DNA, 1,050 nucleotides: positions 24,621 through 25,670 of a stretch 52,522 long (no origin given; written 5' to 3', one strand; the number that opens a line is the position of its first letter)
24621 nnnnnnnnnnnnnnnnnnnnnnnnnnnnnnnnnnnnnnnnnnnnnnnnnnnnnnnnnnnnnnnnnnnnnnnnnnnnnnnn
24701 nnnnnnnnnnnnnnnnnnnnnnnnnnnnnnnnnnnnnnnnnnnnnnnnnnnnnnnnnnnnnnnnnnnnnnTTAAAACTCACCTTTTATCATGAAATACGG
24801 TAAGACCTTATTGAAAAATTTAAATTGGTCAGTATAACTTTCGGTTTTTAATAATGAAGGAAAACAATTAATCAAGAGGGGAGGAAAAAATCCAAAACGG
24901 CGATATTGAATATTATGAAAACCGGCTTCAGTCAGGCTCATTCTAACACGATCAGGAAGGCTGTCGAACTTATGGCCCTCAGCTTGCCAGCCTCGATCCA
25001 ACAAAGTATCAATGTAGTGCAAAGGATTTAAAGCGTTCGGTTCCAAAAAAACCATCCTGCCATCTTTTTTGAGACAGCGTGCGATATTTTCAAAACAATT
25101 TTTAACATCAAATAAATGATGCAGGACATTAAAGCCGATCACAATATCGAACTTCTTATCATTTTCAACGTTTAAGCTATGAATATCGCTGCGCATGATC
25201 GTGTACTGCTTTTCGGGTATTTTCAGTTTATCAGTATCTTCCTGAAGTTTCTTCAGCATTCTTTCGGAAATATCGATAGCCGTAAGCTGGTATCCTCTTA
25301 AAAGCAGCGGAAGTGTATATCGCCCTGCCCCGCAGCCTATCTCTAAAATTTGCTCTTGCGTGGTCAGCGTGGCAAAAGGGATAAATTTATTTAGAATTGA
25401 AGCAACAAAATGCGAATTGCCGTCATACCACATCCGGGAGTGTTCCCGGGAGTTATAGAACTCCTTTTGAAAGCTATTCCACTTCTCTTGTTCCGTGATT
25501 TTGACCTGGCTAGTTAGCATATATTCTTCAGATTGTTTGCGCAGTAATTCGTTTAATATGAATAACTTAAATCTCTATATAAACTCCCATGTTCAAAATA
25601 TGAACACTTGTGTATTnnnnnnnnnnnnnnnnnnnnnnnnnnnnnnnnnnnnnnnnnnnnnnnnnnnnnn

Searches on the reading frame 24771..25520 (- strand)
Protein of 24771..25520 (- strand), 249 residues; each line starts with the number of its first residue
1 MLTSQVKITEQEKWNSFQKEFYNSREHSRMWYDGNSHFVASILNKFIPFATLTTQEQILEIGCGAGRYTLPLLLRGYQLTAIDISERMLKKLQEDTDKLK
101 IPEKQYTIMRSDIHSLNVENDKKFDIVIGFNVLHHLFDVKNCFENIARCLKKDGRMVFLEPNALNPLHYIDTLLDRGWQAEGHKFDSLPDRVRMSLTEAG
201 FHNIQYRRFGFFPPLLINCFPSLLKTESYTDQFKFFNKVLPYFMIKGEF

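Call 8: search_protein_families(library=pfam, proteins=[window:24771-25520:-], max_evalue=0.01)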
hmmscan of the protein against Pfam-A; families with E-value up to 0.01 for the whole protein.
window:24771-25520:- (249 aa): 19 families
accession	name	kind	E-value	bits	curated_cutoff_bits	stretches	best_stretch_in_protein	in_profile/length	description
PF08241.18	Methyltransf_11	-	2.8e-21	76.4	21.2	1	59-158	1-95/95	Methyltransferase domain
PF13649.12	Methyltransf_25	-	4.1e-19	69.5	27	1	58-154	1-97/97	Methyltransferase domain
PF13847.12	Methyltransf_31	-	8.1e-19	68.2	27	1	55-167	4-118/145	Methyltransferase domain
PF08242.18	Methyltransf_12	-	1.2e-18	68.1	30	1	59-155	1-97/98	Methyltransferase domain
PF13489.12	Methyltransf_23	-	7.3e-17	62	27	1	39-179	9-135/164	Methyltransferase domain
PF05401.17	NodS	-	1.5e-08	35.1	24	1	54-159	43-145/201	Nodulation protein S (NodS)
PF03848.20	TehB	-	9.2e-08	32.2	20.4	1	56-153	32-127/193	Tellurite resistance protein TehB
PF01209.24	Ubie_methyltran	-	3.2e-07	30.4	20.1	1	53-161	46-154/233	ubiE/COQ5 methyltransferase family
PF00398.26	RrnaAD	-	4.2e-07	29.8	24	1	42-121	18-93/263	Ribosomal RNA adenine dimethylase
PF05175.20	MTS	-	2.1e-05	24.7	23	1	50-165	30-145/170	Methyltransferase small domain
PF05219.18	DREV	-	5.2e-05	22.9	26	1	51-158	91-186/265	DREV methyltransferase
PF02353.26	CMAS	-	0.00016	21.6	27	1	51-157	59-163/273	Mycolic acid cyclopropane synthetase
PF05891.18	Methyltransf_PK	-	0.0003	20.8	27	1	34-172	37-173/218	AdoMet dependent proline di-methyltransferase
PF03602.21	Cons_hypoth95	-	0.0004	20.6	24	1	53-128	40-118/182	Conserved hypothetical protein 95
PF08003.17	Methyltransf_9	-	0.00098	18.6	23.8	1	54-158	115-217/315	Protein of unknown function (DUF1698)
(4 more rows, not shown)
